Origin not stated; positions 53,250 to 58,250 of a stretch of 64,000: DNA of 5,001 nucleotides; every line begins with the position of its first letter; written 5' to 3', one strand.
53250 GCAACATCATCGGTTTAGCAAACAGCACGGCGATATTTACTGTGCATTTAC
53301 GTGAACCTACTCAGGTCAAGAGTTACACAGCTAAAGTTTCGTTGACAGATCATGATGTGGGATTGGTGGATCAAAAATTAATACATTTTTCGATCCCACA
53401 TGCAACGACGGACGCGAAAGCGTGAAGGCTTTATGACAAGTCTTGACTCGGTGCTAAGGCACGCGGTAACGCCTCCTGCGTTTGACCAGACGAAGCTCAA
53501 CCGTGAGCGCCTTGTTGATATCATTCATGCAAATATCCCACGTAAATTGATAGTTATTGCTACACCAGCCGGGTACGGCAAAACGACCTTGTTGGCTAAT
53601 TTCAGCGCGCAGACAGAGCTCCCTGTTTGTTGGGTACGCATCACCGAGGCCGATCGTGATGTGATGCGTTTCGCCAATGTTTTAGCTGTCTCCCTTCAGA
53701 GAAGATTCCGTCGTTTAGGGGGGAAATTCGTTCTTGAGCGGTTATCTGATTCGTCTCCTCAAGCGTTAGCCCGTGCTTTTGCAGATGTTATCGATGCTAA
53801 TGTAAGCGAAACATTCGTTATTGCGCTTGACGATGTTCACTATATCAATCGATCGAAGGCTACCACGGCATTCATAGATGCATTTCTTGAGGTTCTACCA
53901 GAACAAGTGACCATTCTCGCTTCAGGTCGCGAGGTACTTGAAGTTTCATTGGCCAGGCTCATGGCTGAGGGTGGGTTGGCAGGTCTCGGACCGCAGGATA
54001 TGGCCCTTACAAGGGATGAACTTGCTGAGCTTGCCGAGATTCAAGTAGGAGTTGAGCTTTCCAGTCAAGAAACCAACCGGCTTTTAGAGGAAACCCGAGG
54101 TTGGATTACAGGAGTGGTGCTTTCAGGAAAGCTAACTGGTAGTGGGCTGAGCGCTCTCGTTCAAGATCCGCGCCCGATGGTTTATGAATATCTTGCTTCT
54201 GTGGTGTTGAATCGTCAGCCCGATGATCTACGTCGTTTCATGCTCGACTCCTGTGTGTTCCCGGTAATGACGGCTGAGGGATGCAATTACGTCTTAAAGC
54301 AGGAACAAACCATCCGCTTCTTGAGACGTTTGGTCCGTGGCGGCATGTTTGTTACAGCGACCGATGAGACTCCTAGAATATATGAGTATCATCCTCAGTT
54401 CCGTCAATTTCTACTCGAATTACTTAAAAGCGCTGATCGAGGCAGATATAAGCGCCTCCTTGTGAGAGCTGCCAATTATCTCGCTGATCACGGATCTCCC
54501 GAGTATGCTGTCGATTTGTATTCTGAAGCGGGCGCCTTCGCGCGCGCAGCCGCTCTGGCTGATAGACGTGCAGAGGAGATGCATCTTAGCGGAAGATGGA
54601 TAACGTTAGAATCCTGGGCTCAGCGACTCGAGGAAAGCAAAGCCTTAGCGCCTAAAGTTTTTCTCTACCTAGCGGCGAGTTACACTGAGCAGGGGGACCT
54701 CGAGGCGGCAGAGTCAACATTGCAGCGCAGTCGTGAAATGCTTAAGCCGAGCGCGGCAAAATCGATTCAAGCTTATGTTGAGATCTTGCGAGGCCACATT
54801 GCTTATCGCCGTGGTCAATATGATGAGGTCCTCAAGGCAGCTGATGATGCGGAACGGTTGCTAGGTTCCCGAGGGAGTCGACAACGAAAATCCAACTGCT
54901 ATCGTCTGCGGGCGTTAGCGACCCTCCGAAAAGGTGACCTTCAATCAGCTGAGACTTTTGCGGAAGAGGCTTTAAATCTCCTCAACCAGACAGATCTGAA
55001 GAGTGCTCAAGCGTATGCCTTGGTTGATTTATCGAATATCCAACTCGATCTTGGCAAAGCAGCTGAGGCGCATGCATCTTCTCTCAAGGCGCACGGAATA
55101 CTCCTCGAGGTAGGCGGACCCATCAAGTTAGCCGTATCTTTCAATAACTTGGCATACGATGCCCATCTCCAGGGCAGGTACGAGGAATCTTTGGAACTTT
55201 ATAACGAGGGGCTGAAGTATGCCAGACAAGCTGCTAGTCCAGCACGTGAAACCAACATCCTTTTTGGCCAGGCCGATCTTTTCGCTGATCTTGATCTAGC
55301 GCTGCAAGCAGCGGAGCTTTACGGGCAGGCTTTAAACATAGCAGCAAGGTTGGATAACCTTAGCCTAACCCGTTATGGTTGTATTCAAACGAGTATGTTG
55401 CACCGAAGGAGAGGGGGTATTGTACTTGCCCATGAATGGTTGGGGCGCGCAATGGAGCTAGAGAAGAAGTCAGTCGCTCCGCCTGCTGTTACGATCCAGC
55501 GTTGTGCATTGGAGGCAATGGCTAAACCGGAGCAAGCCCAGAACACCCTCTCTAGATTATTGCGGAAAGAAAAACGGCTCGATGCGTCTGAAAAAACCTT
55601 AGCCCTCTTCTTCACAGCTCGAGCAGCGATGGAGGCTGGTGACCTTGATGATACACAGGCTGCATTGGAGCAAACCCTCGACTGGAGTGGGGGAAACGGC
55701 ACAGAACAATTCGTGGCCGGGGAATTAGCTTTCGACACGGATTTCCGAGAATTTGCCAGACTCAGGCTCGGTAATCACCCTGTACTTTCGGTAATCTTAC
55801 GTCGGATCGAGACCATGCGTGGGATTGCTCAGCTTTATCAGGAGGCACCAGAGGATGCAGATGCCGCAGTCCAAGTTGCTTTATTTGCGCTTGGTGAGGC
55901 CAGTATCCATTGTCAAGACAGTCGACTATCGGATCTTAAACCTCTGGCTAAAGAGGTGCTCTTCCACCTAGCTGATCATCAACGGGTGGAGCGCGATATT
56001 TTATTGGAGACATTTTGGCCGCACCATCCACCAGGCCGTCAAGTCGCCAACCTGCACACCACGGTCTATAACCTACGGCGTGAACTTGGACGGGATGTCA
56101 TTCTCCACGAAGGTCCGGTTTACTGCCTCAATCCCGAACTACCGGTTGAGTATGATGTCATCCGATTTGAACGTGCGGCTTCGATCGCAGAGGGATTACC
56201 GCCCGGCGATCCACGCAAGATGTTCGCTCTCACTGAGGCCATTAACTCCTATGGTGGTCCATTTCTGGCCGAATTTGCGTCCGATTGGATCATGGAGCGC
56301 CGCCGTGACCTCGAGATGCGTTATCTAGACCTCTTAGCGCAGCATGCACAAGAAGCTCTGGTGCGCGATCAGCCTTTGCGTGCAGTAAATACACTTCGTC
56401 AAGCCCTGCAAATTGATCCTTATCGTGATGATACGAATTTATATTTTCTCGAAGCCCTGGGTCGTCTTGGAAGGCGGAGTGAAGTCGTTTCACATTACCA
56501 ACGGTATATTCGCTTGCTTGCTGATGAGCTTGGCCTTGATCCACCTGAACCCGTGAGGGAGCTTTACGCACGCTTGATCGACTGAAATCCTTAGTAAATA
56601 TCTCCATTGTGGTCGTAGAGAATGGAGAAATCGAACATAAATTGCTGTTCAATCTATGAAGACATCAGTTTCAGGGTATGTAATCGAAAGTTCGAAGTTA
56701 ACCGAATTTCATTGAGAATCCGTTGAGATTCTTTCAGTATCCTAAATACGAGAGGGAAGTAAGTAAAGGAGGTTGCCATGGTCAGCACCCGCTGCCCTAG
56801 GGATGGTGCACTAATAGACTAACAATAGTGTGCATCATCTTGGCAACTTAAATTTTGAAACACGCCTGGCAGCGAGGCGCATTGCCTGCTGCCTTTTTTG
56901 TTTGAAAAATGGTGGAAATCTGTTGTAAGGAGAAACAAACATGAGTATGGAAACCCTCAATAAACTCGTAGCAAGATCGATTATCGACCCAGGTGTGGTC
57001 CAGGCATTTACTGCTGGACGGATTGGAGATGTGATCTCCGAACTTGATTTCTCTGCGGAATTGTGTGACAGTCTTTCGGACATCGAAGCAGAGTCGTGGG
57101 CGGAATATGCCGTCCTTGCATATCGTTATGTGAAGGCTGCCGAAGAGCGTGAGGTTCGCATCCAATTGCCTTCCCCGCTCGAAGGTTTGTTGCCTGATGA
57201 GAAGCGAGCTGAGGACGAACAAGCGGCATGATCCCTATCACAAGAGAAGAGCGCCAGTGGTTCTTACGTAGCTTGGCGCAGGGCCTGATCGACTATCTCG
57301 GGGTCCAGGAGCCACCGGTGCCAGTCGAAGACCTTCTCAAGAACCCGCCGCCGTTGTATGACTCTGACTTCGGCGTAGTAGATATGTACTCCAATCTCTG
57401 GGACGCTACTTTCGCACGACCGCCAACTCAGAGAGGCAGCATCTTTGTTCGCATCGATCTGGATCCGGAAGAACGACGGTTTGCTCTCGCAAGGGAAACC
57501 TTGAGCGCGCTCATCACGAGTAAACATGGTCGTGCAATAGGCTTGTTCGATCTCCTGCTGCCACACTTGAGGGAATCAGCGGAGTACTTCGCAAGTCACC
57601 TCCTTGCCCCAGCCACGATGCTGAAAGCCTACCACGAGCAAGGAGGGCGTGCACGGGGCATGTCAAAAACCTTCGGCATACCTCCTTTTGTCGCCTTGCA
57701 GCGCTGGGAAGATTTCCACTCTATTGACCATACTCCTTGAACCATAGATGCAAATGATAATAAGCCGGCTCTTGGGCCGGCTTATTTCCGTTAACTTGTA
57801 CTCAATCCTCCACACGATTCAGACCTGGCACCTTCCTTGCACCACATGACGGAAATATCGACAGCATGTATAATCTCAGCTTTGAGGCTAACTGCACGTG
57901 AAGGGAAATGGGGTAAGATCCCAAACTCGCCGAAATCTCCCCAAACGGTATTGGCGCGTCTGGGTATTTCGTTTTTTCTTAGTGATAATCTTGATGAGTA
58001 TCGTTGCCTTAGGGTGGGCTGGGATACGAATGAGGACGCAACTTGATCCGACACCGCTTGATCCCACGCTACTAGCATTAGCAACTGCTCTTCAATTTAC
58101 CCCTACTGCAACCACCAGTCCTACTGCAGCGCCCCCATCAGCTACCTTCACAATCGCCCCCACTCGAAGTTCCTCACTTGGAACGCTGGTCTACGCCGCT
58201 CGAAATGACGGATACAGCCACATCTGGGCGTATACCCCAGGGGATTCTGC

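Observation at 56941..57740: Translationally coupled pair: small helical acidic protein plus ImmA/IrrE-like protein with both zinc-binding histidines replaced (HExxH to RETLS)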

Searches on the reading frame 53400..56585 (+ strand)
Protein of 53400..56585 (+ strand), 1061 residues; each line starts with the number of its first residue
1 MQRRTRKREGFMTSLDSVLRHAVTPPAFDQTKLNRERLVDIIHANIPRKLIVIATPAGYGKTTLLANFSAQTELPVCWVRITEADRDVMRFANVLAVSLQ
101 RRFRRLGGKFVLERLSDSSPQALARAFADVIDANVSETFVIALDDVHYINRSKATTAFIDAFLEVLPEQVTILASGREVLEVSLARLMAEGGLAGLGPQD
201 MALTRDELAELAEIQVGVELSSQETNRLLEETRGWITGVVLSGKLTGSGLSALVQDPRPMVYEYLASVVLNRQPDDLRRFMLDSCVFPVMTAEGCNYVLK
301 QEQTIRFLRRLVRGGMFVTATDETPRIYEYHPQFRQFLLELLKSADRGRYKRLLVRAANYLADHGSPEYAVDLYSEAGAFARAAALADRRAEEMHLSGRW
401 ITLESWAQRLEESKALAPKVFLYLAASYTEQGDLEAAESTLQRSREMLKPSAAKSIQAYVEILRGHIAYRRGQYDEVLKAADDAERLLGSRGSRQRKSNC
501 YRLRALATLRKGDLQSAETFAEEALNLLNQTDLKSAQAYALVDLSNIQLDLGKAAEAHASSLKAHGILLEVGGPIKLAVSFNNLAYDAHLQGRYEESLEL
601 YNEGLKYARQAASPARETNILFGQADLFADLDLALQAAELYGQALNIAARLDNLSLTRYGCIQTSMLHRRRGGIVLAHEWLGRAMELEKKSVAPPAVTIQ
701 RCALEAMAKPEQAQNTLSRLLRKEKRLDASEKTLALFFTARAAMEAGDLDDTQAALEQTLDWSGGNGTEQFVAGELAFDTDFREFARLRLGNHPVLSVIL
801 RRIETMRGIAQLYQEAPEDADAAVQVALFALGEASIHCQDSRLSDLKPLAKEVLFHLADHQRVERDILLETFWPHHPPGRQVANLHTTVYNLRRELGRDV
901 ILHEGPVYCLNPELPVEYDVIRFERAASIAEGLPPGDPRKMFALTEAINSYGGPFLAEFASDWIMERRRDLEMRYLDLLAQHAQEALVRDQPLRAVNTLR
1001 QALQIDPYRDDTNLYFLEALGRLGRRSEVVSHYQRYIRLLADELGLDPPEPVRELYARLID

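Call 3: search_protein_families(library=pfam, proteins=[window:53400-56585:+], max_evalue=10)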
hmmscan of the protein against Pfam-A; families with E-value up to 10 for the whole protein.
window:53400-56585:+ (1061 aa): 22 families
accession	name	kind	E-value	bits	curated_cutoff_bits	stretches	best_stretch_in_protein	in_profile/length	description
PF03704.23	BTAD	-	5.3e-20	72.7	22.1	1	919-1059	2-145/146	Bacterial transcriptional activator domain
PF17874.7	TPR_MalT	-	3.7e-10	40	45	2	422-558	126-260/336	MalT-like TPR region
PF13424.12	TPR_12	-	4.8e-09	36.7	30.1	6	538-609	3-76/77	Tetratricopeptide repeat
PF00515.34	TPR_1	-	1.2e-05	25.3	27.8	2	578-607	1-30/34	Tetratricopeptide repeat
PF13401.12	AAA_22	-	9.9e-05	23.1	27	1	48-159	5-104/130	AAA domain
PF13191.12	AAA_16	-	0.00049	21.1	32.6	1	45-165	20-158/167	AAA ATPase domain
PF10602.15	RPN7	-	0.00068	19.8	29.6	1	424-517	42-132/174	26S proteasome subunit RPN7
PF07719.23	TPR_2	-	0.00081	19.8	27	3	581-609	4-32/34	Tetratricopeptide repeat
PF25170.1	TPR_WDR35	-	0.011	16.1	27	1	352-391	5-44/68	WD repeat-containing protein 35, TPR repeats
PF00486.34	Trans_reg_C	-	0.013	16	26.2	1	853-898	13-59/77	Transcriptional regulatory protein, C terminal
PF00004.35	AAA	-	0.015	16.2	21.2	1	52-166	2-92/131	ATPase family associated with various cellular activities (AAA)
PF10345.15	Cohesin_load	-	0.015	14.2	25.8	1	412-565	392-555/585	Cohesin loading factor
PF13374.12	TPR_10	-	0.019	15.4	27.5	1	578-610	2-34/42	Tetratricopeptide repeat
PF23774.1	TPR_GEMI5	-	0.033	14.2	33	1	354-449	86-175/209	GEMI5 TPR domain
PF24762.1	TPR_IF140-IFT172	-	0.039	13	26.8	1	313-442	305-427/486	IF140/IFT172 TPR domain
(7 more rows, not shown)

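Call 71: search_protein_families(library=padloc, proteins=[window:53400-56582:+], max_evalue=0.01)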
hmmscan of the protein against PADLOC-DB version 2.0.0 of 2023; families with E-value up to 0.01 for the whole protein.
window:53400-56582:+ (1061 aa): 2 families
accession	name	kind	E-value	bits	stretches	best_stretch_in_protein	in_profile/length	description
PDLC02496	BrxF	-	0.0006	17.9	1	48-93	21-65/158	BrxF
PDLC04140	mad8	-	0.00097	16.7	1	44-292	22-151/314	mads_8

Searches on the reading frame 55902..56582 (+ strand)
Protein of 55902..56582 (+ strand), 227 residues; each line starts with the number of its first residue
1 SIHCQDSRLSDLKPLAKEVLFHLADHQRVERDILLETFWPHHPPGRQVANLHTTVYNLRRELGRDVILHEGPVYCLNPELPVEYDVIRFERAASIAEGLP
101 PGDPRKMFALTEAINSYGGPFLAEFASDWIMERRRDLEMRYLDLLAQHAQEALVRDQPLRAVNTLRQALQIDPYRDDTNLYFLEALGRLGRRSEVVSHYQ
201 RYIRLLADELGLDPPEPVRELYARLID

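Call 104: search_solved_structures(query=window:55902-56582:+, max_evalue=0.01)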
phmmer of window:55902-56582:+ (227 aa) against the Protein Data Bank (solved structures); distinct sequences matched with E-value up to 0.01: 4.
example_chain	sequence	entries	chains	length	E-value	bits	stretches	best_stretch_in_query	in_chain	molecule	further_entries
8hvr_I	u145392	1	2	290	7.4e-12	48.9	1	32-226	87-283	Regulatory protein AfsR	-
8k60_I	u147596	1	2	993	1.1e-10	45.1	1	32-226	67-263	Regulatory protein AfsR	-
8jke_I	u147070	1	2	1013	1.1e-10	45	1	32-226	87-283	Regulatory protein AfsR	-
2fez_A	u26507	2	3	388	6.6e-07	32.7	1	26-226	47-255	Probable regulatory protein embR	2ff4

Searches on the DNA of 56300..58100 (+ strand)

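Call 18: search_rna_families(source=window, start=56300, end=58100, threshold=evalue, max_evalue=1)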
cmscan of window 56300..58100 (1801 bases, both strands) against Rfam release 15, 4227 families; matches with E-value up to 1: 2.
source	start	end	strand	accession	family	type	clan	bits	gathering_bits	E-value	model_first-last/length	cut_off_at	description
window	57755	57867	-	RF00506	Thr_leader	Cis-reg; leader;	-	21.7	55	0.34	1-118/118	no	Threonine operon leader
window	57143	57243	-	RF00646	mir-204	Gene; miRNA;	-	17.9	48.4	0.36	1-89/89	no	mir-204 microRNA precursor family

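Call 92: build_rna_model(alignment_id=A5, structure=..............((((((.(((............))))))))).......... .....)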
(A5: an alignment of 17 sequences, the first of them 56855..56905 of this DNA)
Model R1 built from alignment A5 (17 sequences, 60 columns); structure: as given.
model positions 52; base pairs 9; branch points 0; effective number of sequences 17; information 0.907 bits per position. Calibrated on 0.2 Mb of random sequence (short: E-values are rough).
structure used (alignment columns):
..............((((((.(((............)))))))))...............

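Call 94: search_with_rna_model(model_id=R1, sources=[window, L001, L003, L005, L007, L008, L009, L010, L012, L013, L015, L016, L018, L020, L022, L023, L025, L029, L030, L031, L032, L033, L034, L035, L036, L037, L039, L040, L041, L043, L044, L045, L047, L049, L050, L051, L052, L053, L054, L055, L056, L057, L058, L059, L060, L061, L062, L063, L064, L065, L066, L067, L068, L069, L070, L071, L072, L073, L074, L075, L076, L077, L078, L079, L081, L085, L088, L090, L092], max_evalue=1, make_alignment=true)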
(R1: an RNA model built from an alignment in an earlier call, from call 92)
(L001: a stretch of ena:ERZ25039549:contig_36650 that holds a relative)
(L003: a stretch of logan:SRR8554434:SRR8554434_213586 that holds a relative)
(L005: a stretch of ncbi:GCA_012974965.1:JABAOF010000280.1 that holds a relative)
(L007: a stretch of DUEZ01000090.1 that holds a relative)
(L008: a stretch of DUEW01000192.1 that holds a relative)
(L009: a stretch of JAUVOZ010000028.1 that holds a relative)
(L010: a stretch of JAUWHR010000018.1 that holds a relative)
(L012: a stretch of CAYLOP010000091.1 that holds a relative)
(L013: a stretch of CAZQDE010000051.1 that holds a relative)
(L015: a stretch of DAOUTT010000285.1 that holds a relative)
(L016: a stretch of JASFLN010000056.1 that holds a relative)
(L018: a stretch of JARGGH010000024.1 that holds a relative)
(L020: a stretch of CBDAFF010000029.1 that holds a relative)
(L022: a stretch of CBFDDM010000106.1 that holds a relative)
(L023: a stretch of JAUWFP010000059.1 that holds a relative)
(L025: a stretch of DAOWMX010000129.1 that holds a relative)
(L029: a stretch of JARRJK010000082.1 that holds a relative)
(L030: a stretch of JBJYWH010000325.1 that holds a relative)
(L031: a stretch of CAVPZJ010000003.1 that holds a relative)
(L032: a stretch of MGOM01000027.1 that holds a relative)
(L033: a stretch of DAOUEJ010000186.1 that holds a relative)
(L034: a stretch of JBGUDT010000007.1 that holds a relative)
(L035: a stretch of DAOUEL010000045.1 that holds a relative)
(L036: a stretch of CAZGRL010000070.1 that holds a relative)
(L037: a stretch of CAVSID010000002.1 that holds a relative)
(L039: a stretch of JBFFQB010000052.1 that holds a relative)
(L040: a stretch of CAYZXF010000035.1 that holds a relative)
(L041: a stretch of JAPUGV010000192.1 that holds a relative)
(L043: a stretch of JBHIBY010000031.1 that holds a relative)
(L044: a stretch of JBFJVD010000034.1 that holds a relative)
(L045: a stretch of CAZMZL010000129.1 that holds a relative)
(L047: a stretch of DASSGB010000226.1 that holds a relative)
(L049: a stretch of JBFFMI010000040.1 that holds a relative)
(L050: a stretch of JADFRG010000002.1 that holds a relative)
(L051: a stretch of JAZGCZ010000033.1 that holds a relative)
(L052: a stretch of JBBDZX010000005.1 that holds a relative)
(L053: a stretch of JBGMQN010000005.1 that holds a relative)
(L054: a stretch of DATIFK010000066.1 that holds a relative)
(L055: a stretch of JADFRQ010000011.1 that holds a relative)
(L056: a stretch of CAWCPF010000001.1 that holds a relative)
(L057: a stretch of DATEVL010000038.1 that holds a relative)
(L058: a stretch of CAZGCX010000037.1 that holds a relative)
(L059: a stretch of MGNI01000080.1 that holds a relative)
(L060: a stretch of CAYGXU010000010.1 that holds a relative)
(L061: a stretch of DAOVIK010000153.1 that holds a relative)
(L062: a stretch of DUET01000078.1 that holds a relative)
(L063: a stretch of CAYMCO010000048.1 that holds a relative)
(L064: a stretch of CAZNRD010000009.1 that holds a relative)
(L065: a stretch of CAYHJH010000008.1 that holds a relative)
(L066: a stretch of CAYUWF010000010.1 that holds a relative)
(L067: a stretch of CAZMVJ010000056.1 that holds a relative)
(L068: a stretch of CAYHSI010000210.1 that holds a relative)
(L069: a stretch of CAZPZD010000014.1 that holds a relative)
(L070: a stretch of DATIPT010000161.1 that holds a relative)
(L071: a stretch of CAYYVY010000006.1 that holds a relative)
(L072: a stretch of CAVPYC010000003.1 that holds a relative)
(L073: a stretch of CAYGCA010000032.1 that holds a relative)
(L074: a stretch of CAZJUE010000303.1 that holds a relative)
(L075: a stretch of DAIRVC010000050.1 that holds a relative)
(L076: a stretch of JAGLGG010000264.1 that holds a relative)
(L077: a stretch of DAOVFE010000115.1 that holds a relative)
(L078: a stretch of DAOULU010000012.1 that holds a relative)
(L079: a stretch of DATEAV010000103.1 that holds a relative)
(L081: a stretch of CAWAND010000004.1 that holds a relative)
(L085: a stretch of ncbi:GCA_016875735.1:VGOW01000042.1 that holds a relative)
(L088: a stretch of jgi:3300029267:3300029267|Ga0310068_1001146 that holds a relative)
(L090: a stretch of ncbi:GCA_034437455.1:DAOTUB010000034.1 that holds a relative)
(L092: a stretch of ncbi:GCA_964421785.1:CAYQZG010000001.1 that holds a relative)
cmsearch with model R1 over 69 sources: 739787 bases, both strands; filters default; matches with E-value up to 1: 59.
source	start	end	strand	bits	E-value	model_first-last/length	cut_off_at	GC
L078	5642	5693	+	61.1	6.1e-19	1-52/52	no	0.5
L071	5634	5685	+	59.6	2.2e-18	1-52/52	no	0.46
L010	5626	5676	+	58.4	6e-18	1-52/52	no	0.49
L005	7626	7677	+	58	8.2e-18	1-52/52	no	0.56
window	56858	56908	+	57.4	1.4e-17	1-52/52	no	0.51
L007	5631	5681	+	57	2e-17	1-52/52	no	0.51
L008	5631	5681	+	56.7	2.6e-17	1-52/52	no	0.49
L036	5623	5676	+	52.8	7.7e-16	1-52/52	no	0.63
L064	5629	5680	+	48.9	2.1e-14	1-52/52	no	0.58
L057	5620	5670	+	47.6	6.4e-14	1-52/52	no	0.51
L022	216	267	+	47.4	8e-14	1-52/52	no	0.48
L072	5608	5660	+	47.3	8.8e-14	1-52/52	no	0.55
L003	7640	7690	+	47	1.1e-13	1-52/52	no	0.55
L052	5640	5692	+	46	2.7e-13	1-52/52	no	0.58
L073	280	332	+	44.9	6.9e-13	1-52/52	no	0.58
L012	1638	1687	+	44.5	9.1e-13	1-52/52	no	0.46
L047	654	703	+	43.7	1.8e-12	1-52/52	no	0.62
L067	1511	1560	+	40.7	2.4e-11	1-52/52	no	0.52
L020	5626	5676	+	40.6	2.7e-11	1-52/52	no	0.45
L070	842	892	+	39.9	4.9e-11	1-52/52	no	0.57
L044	287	342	+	39.5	7.2e-11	1-52/52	no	0.62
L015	506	556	+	39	1.1e-10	1-52/52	no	0.45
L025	956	1006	+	38.9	1.2e-10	1-52/52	no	0.47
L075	2201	2253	+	37.3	4.5e-10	1-52/52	no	0.64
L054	700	749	+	36.7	7.6e-10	1-52/52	no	0.6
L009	5630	5679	+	33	1.8e-08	1-52/52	no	0.42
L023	5626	5676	+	32.8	2.3e-08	1-52/52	no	0.47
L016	3540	3591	+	31.8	5.3e-08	1-52/52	no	0.48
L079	3840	3891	+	31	1.1e-07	1-52/52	no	0.65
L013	146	195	+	28.9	6.4e-07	1-52/52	no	0.52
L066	5622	5672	+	27.6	2e-06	1-52/52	no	0.59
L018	154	205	+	26.4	5.6e-06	1-52/52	no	0.48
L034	254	305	+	26.1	7e-06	1-52/52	no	0.5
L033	2011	2059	+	26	7.7e-06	1-52/52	no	0.45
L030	982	1030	+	23.5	6.6e-05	1-52/52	no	0.43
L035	2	43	+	21.7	0.00033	8-52/52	no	0.5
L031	5619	5667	+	21.6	0.00035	1-52/52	no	0.47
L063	5636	5683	+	21.5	0.00037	1-52/52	no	0.58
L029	5382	5430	+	21.3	0.00047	1-52/52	no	0.47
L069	5581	5635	+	20.2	0.0012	1-52/52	no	0.56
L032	1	20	+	18.1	0.0074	33-52/52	5'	0.45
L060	5639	5691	+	17.8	0.0093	1-52/52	no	0.4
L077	418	470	+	17.6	0.011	1-52/52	no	0.45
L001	7609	7667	+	17.1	0.016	1-52/52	no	0.49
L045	2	44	+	16.9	0.02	8-52/52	no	0.49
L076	5202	5251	+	16.6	0.026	1-52/52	no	0.5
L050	5578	5633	+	16.6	0.027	1-52/52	no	0.57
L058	5590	5618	+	16.5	0.029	11-38/52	no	0.62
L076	5202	5237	-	16.3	0.035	11-47/52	no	0.61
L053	268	294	+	15.7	0.056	11-37/52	no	0.7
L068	2299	2351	+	15.2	0.085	1-52/52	no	0.55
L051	2287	2314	+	14.8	0.12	11-37/52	no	0.68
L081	5610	5668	+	14.2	0.2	1-52/52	no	0.49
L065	1046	1100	+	14.1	0.23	1-52/52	no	0.6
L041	5600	5627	+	14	0.24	11-37/52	no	0.64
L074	1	24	+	13.8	0.29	13-35/52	no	0.75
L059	8348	8382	+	13.7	0.31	1-52/52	no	0.43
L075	7049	7070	+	13.1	0.51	13-35/52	no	0.77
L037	5605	5662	+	12.6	0.81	1-52/52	no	0.48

Alignment A9: 59 matches aligned to the model, 81 columns, each read 5' to 3' on its own strand. Consensus structure (alignment columns), stored with it:
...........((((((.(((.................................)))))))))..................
